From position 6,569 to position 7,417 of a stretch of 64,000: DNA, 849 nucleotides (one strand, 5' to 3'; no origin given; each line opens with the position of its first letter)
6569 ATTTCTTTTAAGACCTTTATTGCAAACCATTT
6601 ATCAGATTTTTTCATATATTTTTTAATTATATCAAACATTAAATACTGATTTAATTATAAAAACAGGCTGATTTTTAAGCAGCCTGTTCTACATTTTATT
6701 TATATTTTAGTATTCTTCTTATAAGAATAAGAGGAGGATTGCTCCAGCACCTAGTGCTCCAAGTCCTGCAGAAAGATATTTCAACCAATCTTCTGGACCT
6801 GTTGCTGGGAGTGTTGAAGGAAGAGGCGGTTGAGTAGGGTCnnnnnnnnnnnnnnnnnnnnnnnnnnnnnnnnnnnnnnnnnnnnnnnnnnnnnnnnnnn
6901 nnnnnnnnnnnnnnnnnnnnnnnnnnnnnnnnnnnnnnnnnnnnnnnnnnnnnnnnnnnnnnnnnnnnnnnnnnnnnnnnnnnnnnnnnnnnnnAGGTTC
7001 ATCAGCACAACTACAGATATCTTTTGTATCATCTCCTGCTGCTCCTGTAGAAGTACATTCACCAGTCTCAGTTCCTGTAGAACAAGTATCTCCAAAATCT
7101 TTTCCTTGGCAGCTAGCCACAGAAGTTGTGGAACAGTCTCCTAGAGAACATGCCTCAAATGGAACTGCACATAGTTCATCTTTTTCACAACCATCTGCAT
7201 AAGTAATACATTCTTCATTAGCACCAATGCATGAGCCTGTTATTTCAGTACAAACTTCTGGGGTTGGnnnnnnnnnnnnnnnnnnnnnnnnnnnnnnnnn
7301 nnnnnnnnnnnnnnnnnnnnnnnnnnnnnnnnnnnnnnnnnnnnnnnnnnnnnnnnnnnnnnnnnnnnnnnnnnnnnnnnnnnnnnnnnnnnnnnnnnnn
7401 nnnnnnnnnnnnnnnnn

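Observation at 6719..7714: Antisense-oriented Cys-rich LPATG surface protein with a Pro/Thr/Ser stalk: candidate acceptor for the O-glycosylation machinery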

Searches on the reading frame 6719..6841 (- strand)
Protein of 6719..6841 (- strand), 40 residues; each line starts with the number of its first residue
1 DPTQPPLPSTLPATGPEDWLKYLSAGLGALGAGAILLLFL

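Call 75: find_homologous_proteins(query=A6, max_evalue=0.01)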
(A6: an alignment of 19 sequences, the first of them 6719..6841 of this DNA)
Query A6 (19 sequences) (40 aa, profile of the alignment): 3 proteins with E <= 0.01 among 8000 candidates.
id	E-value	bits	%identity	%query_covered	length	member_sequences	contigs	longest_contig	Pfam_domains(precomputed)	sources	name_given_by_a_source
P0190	5.7e-16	76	82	85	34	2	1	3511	-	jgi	jgi:LPXTG-motif cell wall-anchored protein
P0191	5.2e-13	66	86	35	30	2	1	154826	-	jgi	jgi:LPXTG-motif cell wall-anchored protein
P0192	2.5e-8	51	90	25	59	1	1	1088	-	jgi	-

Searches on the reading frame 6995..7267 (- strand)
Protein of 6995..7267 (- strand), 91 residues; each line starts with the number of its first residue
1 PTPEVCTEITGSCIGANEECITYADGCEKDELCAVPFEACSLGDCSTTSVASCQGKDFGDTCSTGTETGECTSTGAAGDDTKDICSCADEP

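Call 70: predict_structure(alignment_id=A5)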
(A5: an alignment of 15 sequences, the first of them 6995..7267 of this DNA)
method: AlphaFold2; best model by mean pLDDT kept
length: 91 residues; sequences in the alignment: 15
mean_pLDDT: 64.6   pTM: 0.49
mean pLDDT of the five models: 64.6, 63.3, 63.0, 62.1, 61.8
residues with pLDDT >= 90: 11; 70-90: 35; 50-70: 4; < 50: 41
segments of 3 or more residues with pLDDT < 50: 1-41
pLDDT, mean of each block of 10 residues (from residue 1): 37 39 40 41 78 86 86 88 86 55
secondary structure, 60 per line:
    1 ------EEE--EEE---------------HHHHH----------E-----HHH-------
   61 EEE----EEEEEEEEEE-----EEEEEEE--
elements in order: E7-9 E12-14 H30-34 E61-63 E68-77 E83-89

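Call 73: fold_search(model_id=the predicted structure, library=pdb)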
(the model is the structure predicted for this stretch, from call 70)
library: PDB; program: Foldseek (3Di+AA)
matches with E <= 10: 27; with E <= 0.001: 0
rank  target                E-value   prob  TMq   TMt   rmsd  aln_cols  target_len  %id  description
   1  5jce_B                3.3e+00  0.06  0.24  0.09   5.1        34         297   24  Crystal structure of OsCEBiP complex (released 2016-06-08)
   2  7jil_W                3.6e+00  0.02  0.17  0.20   2.8        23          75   17  70S ribosome Flavobacterium johnsoniae (released 2020-12-02)
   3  1fbr                  3.6e+00  0.01  0.18  0.17   4.8        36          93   19  FOURTH AND FIFTH FIBRONECTIN TYPE I MODULE PAIR (released 1995-10-15)
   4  6z1p_AA               4.2e+00  0.01  0.16  0.10   4.3        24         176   17  Structure of the mitochondrial ribosome from Tetrahymena thermophila (released 2020-06-24)
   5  5t6g_B                5.3e+00  0.01  0.13  0.09   5.2        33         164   18  2.45 A resolution structure of Norovirus 3CL protease in complex with the dipeptidyl inhibitor 7m (hexagonal form) (released 2016-11-23)
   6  8p7x_u                5.8e+00  0.02  0.18  0.19   3.6        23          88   13  Mycoplasma pneumoniae 70S ribosome in chloramphenicol-treated cells (released 2024-11-20)
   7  7ood_u                5.8e+00  0.02  0.18  0.19   3.7        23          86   13  Mycoplasma pneumoniae 50S subunit of ribosomes in chloramphenicol-treated cells (released 2022-05-25)
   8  2dre_C                6.3e+00  0.02  0.23  0.13   4.7        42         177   12  Crystal structure of Water-soluble chlorophyll protein from lepidium virginicum at 2.00 angstrom resolution (released 2006-12-26)
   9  8bjp_AAA              6.3e+00  0.02  0.19  0.16   5.3        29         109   17  The N288D mutant cytoplasmic PAS domain of Geobacillus thermodenitrificans histidine kinase CitA (released 2023-11-15)
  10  8bjp_BBB              6.3e+00  0.02  0.19  0.16   5.4        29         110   17  The N288D mutant cytoplasmic PAS domain of Geobacillus thermodenitrificans histidine kinase CitA (released 2023-11-15)
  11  7xhs                  6.3e+00  0.01  0.19  0.19   3.3        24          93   17  Crystal structure of CipA crystal produced by cell-free protein synthesis (released 2023-02-01)
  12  1kz7_A                6.3e+00  0.01  0.18  0.06   2.8        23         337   13  Crystal Structure of the DH/PH Fragment of Murine Dbs in Complex with the Placental Isoform of Human Cdc42 (released 2002-03-20)
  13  6nir_B                6.3e+00  0.01  0.14  0.09   5.3        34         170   20  Crystal structure of a GII.4 norovirus HOV protease (released 2019-01-23)
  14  7dfm_B                6.8e+00  0.01  0.17  0.10   5.4        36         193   17  Crystal structure of glycoside hydrolase family 11 beta-xylanase from Streptomyces olivaceoviridis E-86 (released 2020-12-30)
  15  1z1a_A                6.8e+00  0.01  0.16  0.13   3.2        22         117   18  S. cerevisiae Sir1 ORC-interaction domain (released 2005-06-07)
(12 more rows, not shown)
